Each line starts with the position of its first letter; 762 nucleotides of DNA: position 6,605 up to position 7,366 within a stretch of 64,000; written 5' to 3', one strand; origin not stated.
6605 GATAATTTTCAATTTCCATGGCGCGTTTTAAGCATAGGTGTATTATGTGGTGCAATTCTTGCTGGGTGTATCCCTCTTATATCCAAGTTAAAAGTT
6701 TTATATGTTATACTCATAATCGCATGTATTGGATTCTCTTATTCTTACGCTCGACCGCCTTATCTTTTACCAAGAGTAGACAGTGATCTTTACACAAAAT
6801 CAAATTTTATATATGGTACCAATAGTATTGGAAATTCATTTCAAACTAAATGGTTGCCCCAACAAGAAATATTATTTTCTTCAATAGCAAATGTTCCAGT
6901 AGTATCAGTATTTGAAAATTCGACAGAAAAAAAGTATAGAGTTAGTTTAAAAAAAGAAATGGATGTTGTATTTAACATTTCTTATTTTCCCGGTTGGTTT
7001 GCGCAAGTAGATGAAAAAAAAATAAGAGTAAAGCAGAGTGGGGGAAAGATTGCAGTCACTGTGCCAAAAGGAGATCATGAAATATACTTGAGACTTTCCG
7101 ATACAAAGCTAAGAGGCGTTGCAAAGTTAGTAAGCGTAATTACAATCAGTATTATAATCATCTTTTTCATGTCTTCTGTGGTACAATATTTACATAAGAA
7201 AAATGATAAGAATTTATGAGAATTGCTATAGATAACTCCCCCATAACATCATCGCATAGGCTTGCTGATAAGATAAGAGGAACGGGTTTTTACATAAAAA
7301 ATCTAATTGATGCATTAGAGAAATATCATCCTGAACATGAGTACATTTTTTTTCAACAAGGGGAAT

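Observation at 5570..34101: Three paralogous YfhO-like GT-C proteins sharing a C-terminal Y-x-P/R-G/F-W motif and terminal TM anchor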

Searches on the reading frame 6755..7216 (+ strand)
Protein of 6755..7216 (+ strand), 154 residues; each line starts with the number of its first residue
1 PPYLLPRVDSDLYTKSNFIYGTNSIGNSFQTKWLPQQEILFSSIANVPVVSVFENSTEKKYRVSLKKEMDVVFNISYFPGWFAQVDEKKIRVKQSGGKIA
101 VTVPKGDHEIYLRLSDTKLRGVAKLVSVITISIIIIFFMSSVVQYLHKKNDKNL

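Call 60: search_protein_families(library=pfam, proteins=[window:6755-7216:+], max_evalue=10)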
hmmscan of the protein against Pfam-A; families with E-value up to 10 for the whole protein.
seq(154 aa): 3 families
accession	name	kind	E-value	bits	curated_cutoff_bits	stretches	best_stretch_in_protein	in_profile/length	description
PF09586.16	YfhO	-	6.2e-06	25.3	28.5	1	54-112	763-821/835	Bacterial membrane protein YfhO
PF17456.7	TcpS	-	0.0033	17.7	28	1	47-96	101-150/155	Toxin-coregulated pilus protein S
PF13850.11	ERGIC_N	-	0.21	12.2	27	1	124-152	22-50/91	Endoplasmic Reticulum-Golgi Intermediate Compartment (ERGIC)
